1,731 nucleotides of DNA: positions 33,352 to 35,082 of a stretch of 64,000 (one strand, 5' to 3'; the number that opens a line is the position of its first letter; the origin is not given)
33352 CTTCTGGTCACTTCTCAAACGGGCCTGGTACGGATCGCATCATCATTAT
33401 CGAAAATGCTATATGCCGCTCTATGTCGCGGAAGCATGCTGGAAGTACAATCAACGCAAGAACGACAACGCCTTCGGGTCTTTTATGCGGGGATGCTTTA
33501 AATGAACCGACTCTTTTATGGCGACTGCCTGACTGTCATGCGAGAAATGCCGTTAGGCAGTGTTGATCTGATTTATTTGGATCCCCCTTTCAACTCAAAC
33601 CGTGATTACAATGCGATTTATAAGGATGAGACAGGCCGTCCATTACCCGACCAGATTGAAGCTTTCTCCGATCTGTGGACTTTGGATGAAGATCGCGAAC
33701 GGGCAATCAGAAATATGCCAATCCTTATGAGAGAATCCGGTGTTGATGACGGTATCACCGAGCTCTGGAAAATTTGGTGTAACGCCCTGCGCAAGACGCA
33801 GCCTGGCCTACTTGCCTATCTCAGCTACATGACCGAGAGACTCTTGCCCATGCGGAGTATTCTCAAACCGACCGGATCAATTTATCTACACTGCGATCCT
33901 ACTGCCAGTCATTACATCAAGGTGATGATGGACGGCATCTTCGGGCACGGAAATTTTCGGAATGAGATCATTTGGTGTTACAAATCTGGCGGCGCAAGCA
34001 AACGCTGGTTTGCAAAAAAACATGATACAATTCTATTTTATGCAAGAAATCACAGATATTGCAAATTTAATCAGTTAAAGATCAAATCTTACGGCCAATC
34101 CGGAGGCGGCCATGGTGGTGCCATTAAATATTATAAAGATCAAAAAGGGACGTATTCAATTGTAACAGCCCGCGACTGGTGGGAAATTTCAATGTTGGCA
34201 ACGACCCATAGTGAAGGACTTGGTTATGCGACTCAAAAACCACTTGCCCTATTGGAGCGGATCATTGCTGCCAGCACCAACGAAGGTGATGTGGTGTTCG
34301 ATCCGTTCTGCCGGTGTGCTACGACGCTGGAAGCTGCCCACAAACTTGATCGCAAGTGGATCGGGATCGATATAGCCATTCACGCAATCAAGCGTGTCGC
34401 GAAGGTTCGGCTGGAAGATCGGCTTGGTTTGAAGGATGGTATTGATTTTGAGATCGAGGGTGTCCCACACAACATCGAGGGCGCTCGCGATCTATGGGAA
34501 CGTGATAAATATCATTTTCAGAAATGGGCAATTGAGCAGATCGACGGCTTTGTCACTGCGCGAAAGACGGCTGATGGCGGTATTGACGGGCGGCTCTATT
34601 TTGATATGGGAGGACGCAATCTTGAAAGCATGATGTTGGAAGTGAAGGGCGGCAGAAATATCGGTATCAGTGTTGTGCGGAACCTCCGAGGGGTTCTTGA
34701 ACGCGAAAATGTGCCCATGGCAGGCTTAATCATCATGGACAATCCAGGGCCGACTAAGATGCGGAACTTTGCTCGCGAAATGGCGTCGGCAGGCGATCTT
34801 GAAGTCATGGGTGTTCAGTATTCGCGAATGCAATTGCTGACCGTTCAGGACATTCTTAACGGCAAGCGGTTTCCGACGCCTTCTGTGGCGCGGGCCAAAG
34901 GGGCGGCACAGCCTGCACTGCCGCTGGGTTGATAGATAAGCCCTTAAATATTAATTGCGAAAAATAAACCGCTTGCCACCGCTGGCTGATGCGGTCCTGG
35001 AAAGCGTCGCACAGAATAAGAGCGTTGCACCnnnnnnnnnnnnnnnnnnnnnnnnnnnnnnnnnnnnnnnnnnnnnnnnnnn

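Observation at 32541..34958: IS1595-like transposase and a methyltransferase-nuclease gene enclosed by one pair of 22-bp inverted repeats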

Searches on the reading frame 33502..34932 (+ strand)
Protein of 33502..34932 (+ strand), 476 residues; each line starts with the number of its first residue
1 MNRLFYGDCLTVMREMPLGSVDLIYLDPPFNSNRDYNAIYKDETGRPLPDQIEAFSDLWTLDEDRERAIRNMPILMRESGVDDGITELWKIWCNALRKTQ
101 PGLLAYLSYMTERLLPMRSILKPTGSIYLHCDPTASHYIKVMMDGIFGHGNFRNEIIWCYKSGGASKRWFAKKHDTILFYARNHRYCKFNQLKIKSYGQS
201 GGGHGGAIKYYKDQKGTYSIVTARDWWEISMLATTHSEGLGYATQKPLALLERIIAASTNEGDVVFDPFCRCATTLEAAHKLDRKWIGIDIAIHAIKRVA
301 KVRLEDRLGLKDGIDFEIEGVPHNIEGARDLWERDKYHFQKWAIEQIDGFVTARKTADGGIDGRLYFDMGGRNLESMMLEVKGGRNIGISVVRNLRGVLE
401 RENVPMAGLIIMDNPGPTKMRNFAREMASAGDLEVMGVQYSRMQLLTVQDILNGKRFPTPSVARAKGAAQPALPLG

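Call 7: search_protein_families(library=pfam, proteins=[window:33502-34929:+], max_evalue=0.01)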
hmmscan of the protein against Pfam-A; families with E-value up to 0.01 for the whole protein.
window:33502-34929:+ (476 aa): 2 families
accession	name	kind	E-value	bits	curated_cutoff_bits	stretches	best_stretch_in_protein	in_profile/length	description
PF01555.25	N6_N4_Mtase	-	4.8e-39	135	26.7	1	21-297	1-217/221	DNA methylase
PF04471.18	Mrr_cat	-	0.0091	16.5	21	0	349-405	21-79/115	Restriction endonuclease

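Call 8: search_protein_families(library=ncbifam, proteins=[window:33502-34929:+], max_evalue=0.01)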
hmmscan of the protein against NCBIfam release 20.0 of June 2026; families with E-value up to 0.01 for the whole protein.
window:33502-34929:+ (476 aa): 3 families
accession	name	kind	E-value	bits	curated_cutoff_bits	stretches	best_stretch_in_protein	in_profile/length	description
NF008572.0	PRK11524.1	equivalog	3e-32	111.9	292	2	106-297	61-250/294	adenine-specific DNA-methyltransferase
NF050803.1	DnaMtaseCcrMCaul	equivalog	2e-22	79.6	830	2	242-305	186-248/350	adenine-specific DNA-methyltransferase CcrM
NF010253.0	PRK13699.1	subfamily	5.2e-12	45.9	244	2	241-303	143-204/226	DNA methyltransferase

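Call 10: find_encoding_contigs(protein=window:33502-34932:+, flank=6000, max_places=10)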
Protein window:33502-34932:+ (476 aa): no gene with exactly this product is on record in the collection.

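Call 11: find_homologous_proteins(query=window:33502-34929:+, max_evalue=1e-20)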
Query window:33502-34929:+ (476 aa): 8000 proteins with E <= 1e-20 among 8000 candidates; the best 120 are listed.
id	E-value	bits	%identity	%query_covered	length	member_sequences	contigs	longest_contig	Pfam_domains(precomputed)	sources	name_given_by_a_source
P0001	0.0e+0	1112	100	100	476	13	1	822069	PF01555.25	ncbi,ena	-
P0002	5.8e-293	990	87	100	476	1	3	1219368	PF01555.25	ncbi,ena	-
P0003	1.4e-255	867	76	100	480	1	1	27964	PF01555.25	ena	-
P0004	1.7e-254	863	75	100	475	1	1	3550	PF01555.25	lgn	-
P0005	5.2e-254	861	75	100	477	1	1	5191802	PF01555.25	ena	-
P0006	1.1e-251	854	74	100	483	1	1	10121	PF01555.25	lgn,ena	-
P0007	2.2e-249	846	74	100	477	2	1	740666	PF01555.25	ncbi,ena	-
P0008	1.4e-247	840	76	97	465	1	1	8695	PF01555.25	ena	-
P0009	1.5e-247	840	76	97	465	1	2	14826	PF01555.25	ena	-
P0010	2.0e-246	836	74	99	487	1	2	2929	PF01555.25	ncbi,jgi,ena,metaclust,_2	metaclust:\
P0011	1.6e-245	833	76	97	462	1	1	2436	PF01555.25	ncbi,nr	ncbi:MAG: DNA methyltransferase [Aestuariivita sp.]|nr:DNA methyltransferase [Aestuariivita sp.]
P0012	5.0e-241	819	72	100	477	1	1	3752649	PF01555.25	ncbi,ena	-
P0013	1.7e-237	807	73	100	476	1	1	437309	PF01555.25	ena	-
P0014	2.2e-235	800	72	100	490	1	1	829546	PF01555.25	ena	-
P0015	9.1e-231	785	70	100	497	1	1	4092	PF01555.25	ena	-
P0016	8.2e-230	782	69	100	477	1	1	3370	PF01555.25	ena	-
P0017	1.3e-229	781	70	100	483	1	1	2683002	PF01555.25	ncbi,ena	-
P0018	1.8e-228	777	70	100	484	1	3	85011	PF01555.25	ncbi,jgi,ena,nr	ncbi:MAG: site-specific DNA-methyltransferase [Cellvibrionales bacterium]|nr:site-specific DNA-methy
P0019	4.1e-225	766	70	100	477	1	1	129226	PF01555.25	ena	-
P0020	6.1e-224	762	69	99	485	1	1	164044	PF01555.25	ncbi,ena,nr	ncbi:MAG: hypothetical protein GDA55_07910 [Cellvibrionales bacterium]|nr:hypothetical protein [Cell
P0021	1.0e-221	755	69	100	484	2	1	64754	PF01555.25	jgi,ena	-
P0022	7.7e-221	752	69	98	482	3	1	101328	PF01555.25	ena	-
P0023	7.1e-219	745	70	100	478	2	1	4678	PF01555.25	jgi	-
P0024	8.8e-218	742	67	100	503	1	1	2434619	PF01555.25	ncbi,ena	-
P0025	2.1e-217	741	68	100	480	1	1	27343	PF01555.25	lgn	-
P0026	3.4e-217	740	66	100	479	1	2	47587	PF01555.25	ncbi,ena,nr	ncbi:MAG: DNA methyltransferase [Chloroflexi bacterium]|nr:DNA methyltransferase [Chloroflexota bact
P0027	1.5e-216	738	65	100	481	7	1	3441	PF01555.25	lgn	-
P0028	3.2e-216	737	75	53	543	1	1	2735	PF01555.25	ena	-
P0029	3.6e-216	737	67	100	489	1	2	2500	PF01555.25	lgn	-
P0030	4.4e-216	736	68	100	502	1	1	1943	PF01555.25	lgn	-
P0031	5.1e-216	736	66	100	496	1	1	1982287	PF01555.25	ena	-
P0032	1.3e-215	735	67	100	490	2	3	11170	PF01555.25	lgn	-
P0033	9.7e-215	732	65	99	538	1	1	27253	PF01555.25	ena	-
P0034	3.1e-214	730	67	100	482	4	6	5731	PF01555.25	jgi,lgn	-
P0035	4.0e-214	730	64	100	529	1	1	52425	PF04471.19,PF01555.25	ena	-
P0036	4.4e-214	730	67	100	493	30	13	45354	PF01555.25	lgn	-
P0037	4.4e-214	730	68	100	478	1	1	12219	PF01555.25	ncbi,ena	-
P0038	6.8e-213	726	66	100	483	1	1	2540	PF01555.25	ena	-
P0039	1.1e-212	725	67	100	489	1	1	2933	PF01555.25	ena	-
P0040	1.8e-212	724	70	54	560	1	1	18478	PF01555.25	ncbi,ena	-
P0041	1.9e-212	724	64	100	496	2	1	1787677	PF01555.25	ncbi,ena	-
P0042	2.0e-212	724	85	76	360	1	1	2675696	PF01555.25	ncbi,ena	-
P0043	2.7e-212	724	62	100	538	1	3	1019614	PF01555.25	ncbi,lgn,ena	-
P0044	4.1e-212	723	65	100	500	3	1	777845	PF01555.25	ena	-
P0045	5.2e-212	723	67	100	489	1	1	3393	PF04471.19,PF01555.25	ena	-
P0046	5.9e-212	723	62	100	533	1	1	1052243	PF01555.25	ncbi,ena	-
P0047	7.4e-212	722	65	100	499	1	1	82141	PF04471.19,PF01555.25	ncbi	-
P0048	7.5e-212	722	68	97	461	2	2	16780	PF01555.25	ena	-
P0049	9.3e-212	722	68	56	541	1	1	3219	PF01555.25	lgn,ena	-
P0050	1.0e-211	722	65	100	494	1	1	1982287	PF01555.25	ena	-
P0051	1.2e-211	722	64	100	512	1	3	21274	PF01555.25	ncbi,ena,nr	ncbi:MAG: DNA methyltransferase [Aestuariivita sp.]|nr:DNA methyltransferase [Aestuariivita sp.]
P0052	1.3e-211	722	75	52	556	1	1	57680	PF01555.25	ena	-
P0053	1.7e-211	721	67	100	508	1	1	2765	PF01555.25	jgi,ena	-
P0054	2.2e-211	721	63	62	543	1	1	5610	PF01555.25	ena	-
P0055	2.2e-211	721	67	100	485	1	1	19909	PF01555.25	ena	-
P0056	2.4e-211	721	73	89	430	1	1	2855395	PF01555.25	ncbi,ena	-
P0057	2.4e-211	721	67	100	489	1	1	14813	PF01555.25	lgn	-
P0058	2.8e-211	720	68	97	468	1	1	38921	PF01555.25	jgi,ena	-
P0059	3.1e-211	720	61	100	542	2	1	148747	PF01555.25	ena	-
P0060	4.7e-211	720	65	100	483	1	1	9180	PF01555.25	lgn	-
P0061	6.0e-211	719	66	100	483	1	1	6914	PF01555.25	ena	-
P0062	9.2e-211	719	65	100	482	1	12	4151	PF01555.25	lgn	-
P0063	1.1e-210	718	67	100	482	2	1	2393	PF01555.25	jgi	-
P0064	1.1e-210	718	66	99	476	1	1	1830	PF01555.25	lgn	-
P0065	1.9e-210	718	65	100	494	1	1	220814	PF01555.25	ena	-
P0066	2.5e-210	717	64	99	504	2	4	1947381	PF01555.25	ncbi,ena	-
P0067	2.5e-210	717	66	100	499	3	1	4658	PF01555.25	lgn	-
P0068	3.1e-210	717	60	100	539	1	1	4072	PF01555.25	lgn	-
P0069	3.7e-210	717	65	100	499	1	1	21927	PF01555.25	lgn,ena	-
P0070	8.8e-210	715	65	100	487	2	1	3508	PF04471.19,PF01555.25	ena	-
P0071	1.0e-209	715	69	56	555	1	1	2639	PF01555.25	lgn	-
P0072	1.9e-209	714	65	99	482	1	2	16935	PF01555.25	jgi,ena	-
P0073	2.0e-209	714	67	99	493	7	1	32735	PF01555.25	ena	-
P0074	2.2e-209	714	65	100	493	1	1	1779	PF01555.25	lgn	-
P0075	2.5e-209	714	66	100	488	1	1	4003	PF04471.19,PF01555.25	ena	-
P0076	2.8e-209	714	68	56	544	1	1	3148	PF01555.25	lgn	-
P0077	3.2e-209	714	66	100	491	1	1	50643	PF01555.25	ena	-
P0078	3.3e-209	714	65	100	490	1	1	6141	PF01555.25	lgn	-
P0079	3.7e-209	713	66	100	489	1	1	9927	PF01555.25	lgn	-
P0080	5.3e-209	713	67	100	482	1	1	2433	PF01555.25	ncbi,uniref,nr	ncbi:site-specific DNA-methyltransferase [Erythrobacteraceae bacterium CFH 75059]|uniref:DNA methylt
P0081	6.1e-209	713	67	100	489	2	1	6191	PF01555.25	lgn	-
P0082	6.3e-209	713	68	56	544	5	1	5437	PF01555.25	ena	-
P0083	8.7e-209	712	65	100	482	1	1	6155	PF01555.25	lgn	-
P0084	9.2e-209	712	70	87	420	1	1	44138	PF04471.19,PF01555.25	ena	-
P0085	1.5e-208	711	67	100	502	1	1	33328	PF01555.25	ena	-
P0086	1.7e-208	711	67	56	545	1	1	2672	PF04471.19,PF01555.25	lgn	-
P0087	2.0e-208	711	73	53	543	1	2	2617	PF01555.25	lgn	-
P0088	2.6e-208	711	65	100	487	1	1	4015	PF01555.25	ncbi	-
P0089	5.0e-208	710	66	100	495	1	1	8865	PF04471.19,PF01555.25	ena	-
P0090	5.3e-208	710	67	56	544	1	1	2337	PF01555.25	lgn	-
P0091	6.7e-208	709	64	100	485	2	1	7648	PF01555.25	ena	-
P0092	6.8e-208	709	65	100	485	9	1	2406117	PF01555.25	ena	-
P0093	1.8e-207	708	59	100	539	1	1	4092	PF01555.25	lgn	-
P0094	1.8e-207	708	65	100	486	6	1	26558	PF01555.25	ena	-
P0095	2.4e-207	707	68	52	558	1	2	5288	PF01555.25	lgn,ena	-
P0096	2.6e-207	707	60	100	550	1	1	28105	PF01555.25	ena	-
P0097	3.4e-207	707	67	56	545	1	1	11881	PF01555.25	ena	-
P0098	3.7e-207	707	70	52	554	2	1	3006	PF01555.25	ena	-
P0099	7.3e-207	706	72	52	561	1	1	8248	PF01555.25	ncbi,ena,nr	ncbi:MAG: DNA methyltransferase [Boseongicola sp.]|nr:DNA methyltransferase [Boseongicola sp.]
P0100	7.7e-207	706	72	50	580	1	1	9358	PF01555.25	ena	-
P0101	8.7e-207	706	60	100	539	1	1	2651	PF01555.25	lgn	-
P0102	9.4e-207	705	64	98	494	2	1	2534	PF01555.25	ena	-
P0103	9.5e-207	705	68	52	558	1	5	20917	PF01555.25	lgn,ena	-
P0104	1.0e-206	705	68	52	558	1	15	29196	PF01555.25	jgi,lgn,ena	-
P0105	1.1e-206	705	68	52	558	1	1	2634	PF01555.25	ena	-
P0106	1.1e-206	705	59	99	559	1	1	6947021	PF01555.25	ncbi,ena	-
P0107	1.4e-206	705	68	52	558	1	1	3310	PF01555.25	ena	-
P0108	1.6e-206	705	65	100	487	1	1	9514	PF01555.25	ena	-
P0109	1.6e-206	705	68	52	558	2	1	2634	PF01555.25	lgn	-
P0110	2.4e-206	704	64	99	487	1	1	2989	PF01555.25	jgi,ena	-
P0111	3.3e-206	704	68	52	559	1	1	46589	PF01555.25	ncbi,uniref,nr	ncbi:DNA methyltransferase [Vannielia litorea]|uniref:DNA methyltransferase n=1 Tax=Vannielia litore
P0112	3.3e-206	704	65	100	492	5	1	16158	PF01555.25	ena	-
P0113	4.5e-206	703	67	100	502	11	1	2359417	PF01555.25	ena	-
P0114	5.1e-206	703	69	52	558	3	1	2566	PF01555.25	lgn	-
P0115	5.9e-206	703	71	53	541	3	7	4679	PF01555.25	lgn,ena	-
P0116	5.9e-206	703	61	100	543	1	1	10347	PF01555.25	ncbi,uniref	ncbi:MAG: site-specific DNA-methyltransferase [Sphingosinicella sp.]|uniref:site-specific DNA-methyl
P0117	7.2e-206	703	60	100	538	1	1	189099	PF01555.25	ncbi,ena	-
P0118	7.9e-206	702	68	52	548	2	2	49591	PF01555.25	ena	-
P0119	9.3e-206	702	68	52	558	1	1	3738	PF01555.25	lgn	-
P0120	1.2e-205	702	60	100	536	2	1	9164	PF01555.25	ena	-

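Call 12: find_encoding_contigs(protein=P0001, flank=6000, max_places=6)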
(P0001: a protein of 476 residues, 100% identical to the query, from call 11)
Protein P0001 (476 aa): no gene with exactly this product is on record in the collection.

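Call 13: find_encoding_contigs(protein=P0002, flank=6000, max_places=6)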
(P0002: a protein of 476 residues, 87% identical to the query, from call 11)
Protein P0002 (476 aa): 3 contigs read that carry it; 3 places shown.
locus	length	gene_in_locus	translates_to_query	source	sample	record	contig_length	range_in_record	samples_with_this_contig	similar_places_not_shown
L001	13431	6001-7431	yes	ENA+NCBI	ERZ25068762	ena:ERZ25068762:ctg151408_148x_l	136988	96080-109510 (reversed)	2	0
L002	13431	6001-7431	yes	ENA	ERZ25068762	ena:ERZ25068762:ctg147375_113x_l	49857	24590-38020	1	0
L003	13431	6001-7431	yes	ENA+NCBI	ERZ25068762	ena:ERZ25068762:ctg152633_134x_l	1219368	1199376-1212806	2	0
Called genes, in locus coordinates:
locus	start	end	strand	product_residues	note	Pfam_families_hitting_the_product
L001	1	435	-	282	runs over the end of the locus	-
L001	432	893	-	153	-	-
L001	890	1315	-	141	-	-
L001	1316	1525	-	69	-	-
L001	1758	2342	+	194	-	PF12844:HTH_19, PF01381:HTH_3, PF13443:HTH_26, PF00717:Peptidase_S24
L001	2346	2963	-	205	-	-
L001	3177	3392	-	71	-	-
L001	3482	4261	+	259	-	PF01381:HTH_3 (faint)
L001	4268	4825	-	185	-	-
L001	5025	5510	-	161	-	-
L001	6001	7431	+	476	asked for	PF01555:N6_N4_Mtase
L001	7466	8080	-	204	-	-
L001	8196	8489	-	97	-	-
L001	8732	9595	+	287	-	PF01555:N6_N4_Mtase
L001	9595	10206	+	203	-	PF09195:Endonuc-BglII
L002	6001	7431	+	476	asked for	PF01555:N6_N4_Mtase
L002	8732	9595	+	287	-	PF01555:N6_N4_Mtase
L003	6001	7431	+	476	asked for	PF01555:N6_N4_Mtase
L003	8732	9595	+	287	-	PF01555:N6_N4_Mtase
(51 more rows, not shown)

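Call 38: search_solved_structures(query=window:33502-34929:+, max_evalue=0.01, show_alignments=2)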
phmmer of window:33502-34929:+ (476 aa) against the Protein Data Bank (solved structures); distinct sequences matched with E-value up to 0.01: 14.
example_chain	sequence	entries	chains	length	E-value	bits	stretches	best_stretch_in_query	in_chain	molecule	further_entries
9c3u_A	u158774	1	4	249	2.9e-19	72.2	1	117-291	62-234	Methyltransferase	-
8urk_A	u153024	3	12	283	4.8e-19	71.5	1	118-291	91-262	Methyltransferase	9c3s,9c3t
6pbd_A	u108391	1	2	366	3.6e-15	58.7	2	241-302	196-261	Modification methylase CcrMI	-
1nw8_A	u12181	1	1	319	2.1e-13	52.9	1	152-291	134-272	MODIFICATION METHYLASE RSRI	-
1eg2_A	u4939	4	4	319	2.2e-13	52.8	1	152-291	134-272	MODIFICATION METHYLASE RSRI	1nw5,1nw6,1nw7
1g60_A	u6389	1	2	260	4.5e-12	48.5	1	121-295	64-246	Adenine-specific Methyltransferase MboIIA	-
6k0w_B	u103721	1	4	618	1.4e-10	43.6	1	11-188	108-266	Adenine specific DNA methyltransferase (Mod)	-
4zcf_A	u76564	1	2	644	9.8e-08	34.2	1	104-185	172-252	Restriction endonuclease EcoP15I, modification subunit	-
5hek_A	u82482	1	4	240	1.2e-07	33.9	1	240-294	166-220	Adenine specific DNA methyltransferase (DpnA)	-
5hfj_A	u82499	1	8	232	1.3e-07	33.8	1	240-293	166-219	Adenine specific DNA methyltransferase (DpnA)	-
8s9m_A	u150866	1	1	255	5.1e-06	28.5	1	247-293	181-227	DNA cytosine-N4 methyltransferase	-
7dsu_A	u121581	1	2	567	6.3e-06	28.2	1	105-181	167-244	Mbo45V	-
8s9n_A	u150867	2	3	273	6.3e-06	28.2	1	247-293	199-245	DNA cytosine-N4 methyltransferase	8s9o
2zie_A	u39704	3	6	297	1.2e-05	27.3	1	245-303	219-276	Putative modification methylase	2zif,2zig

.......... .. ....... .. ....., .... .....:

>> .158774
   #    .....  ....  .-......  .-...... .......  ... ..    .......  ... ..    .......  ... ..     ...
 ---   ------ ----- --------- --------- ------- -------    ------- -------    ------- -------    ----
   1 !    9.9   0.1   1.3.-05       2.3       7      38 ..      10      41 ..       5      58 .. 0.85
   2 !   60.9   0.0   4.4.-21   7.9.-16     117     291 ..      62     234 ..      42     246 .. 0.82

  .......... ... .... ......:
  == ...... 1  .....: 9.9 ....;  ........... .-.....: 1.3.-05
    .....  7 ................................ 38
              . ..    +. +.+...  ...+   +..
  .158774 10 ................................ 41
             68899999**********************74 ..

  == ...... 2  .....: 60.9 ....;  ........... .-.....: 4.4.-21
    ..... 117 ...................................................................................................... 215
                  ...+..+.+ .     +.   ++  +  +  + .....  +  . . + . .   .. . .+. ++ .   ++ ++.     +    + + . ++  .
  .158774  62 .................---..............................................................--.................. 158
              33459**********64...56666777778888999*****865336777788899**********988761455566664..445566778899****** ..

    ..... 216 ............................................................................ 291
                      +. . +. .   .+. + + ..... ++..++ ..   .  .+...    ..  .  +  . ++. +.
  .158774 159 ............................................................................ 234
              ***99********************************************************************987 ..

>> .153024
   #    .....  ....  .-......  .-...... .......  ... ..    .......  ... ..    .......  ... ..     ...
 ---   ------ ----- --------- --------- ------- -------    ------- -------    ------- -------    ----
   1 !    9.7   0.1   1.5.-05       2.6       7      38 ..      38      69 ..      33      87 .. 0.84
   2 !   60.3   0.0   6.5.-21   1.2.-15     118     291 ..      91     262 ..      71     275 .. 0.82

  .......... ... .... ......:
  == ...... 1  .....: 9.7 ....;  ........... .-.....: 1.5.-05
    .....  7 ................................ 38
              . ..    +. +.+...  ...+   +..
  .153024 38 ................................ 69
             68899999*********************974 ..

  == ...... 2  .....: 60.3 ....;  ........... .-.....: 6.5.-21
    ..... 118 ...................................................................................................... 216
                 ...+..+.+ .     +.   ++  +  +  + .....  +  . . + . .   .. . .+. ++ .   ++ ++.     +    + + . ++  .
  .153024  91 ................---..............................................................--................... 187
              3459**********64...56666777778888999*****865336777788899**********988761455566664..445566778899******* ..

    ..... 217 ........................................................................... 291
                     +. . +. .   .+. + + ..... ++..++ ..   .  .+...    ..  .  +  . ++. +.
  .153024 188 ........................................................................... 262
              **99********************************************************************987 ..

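Call 39: search_protein_families(library=padloc, proteins=[window:33502-34929:+], max_evalue=0.01)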
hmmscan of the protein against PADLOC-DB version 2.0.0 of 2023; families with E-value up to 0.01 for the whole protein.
window:33502-34929:+ (476 aa): 66 families (the best 25 are shown)
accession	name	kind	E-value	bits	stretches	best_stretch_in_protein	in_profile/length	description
PDLC03339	MTase_II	-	1e-54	183.9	2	105-307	59-274/399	Type II methyltransferase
PDLC03300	MTase_II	-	9.1e-51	170.7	2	105-310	85-282/302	Type II methyltransferase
PDLC03354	MTase_II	-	3.9e-41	139.4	2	105-194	128-217/425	Type II methyltransferase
PDLC03299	MTase_II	-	3.5e-40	136.4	2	105-305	61-258/296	Type II methyltransferase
PDLC03371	MTase_II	-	6.1e-37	125.5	1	2-294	11-243/260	Type II methyltransferase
PDLC03636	MTase_III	-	1.3e-36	124.6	2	106-193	96-184/575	Type III methyltransferase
PDLC03633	MTase_III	-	2.7e-33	113.5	1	102-349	147-390/616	Type III methyltransferase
PDLC03635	MTase_III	-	3.2e-31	106.7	2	105-197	267-362/708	Type III methyltransferase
PDLC03644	MTase_III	-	1.8e-27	94.3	2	106-194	109-198/542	Type III methyltransferase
PDLC03638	MTase_III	-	5e-27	92.6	2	225-305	601-683/816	Type III methyltransferase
PDLC03238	MTase_II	-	2.5e-26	90.7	2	105-298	170-361/428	Type II methyltransferase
PDLC03265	MTase_II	-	9.7e-26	89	3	241-300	266-325/333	Type II methyltransferase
PDLC03320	MTase_II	-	2.9e-24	83.7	1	106-304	79-274/289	Type II methyltransferase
PDLC03634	MTase_III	-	8.4e-24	82.4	2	106-206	173-265/621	Type III methyltransferase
PDLC03216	MTase_II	-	3.9e-23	80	2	242-306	194-257/364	Type II methyltransferase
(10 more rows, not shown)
